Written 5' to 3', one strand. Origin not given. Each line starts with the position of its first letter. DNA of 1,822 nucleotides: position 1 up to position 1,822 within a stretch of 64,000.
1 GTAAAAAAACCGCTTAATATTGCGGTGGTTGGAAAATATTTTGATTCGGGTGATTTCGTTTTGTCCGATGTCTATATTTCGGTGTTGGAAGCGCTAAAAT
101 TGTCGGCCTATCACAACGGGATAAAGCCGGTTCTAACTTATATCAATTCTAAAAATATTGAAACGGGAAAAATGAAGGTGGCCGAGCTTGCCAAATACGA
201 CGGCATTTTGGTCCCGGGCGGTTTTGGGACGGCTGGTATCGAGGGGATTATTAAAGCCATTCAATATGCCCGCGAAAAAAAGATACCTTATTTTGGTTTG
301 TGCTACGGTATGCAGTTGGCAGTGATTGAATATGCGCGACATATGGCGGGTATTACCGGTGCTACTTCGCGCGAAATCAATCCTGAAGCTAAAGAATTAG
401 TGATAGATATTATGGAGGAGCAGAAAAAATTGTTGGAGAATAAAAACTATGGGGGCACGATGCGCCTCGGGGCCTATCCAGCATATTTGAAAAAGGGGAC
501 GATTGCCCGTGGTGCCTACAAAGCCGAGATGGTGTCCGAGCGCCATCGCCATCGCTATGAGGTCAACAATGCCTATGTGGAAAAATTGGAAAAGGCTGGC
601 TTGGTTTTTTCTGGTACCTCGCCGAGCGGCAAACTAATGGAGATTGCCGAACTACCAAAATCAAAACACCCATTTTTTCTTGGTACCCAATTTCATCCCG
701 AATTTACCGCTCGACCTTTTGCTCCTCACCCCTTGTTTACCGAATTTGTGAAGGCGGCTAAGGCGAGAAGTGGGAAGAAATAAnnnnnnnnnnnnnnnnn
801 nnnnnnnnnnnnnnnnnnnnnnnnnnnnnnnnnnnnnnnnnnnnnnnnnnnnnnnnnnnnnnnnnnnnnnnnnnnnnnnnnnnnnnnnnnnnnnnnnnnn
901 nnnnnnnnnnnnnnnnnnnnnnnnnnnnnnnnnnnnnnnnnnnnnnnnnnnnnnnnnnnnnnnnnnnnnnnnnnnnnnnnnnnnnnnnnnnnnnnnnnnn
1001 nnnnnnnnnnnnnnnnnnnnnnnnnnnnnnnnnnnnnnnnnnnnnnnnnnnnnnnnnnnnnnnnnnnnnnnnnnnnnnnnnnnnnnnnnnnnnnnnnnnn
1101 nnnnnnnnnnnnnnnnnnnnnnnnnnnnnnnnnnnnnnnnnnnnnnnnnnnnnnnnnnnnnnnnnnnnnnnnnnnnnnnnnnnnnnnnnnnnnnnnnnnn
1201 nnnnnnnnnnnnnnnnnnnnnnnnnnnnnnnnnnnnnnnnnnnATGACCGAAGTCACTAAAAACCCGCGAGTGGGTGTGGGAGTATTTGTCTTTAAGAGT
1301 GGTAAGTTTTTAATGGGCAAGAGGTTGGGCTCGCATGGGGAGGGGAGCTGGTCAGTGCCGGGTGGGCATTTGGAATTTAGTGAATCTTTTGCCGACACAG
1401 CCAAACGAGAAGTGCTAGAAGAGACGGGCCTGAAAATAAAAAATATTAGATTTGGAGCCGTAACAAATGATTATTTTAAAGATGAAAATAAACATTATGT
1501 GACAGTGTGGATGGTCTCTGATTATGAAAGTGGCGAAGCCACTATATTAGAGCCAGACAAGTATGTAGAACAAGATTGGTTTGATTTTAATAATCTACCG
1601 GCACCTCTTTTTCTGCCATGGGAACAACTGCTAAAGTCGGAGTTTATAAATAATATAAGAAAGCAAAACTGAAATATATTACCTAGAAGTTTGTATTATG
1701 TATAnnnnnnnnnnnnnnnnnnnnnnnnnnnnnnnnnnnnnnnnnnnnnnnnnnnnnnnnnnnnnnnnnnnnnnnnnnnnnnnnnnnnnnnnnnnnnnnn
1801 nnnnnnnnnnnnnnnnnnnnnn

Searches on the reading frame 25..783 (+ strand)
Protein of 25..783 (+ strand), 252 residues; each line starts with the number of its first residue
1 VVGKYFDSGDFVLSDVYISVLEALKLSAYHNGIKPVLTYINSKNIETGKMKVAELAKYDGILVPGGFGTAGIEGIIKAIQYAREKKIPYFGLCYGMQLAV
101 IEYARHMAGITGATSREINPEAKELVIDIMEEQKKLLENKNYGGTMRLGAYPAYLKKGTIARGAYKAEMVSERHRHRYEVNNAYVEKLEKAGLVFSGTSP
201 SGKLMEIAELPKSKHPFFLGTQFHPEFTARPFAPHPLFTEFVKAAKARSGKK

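Call 3: search_protein_families(library=pfam, proteins=[window:25-783:+], max_evalue=0.01)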
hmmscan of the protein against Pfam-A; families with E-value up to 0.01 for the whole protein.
window:25-783:+ (252 aa): 2 families
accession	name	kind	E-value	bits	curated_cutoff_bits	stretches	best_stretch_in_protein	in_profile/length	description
PF00117.34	GATase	-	8.8e-38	130.3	22.8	1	13-243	2-189/190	Glutamine amidotransferase class-I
PF07722.19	Peptidase_C26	-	1.8e-05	25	20.5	1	79-226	98-219/219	Peptidase C26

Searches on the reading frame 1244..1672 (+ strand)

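Call 3: search_protein_families(library=pfam, proteins=[window:1244-1672:+], max_evalue=0.01)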
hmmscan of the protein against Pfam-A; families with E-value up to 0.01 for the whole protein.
window:1244-1672:+ (142 aa): 1 family
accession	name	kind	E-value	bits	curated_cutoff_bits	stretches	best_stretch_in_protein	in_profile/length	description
PF00293.34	NUDIX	-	7.9e-21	74.9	21.1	1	8-121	2-121/134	NUDIX domain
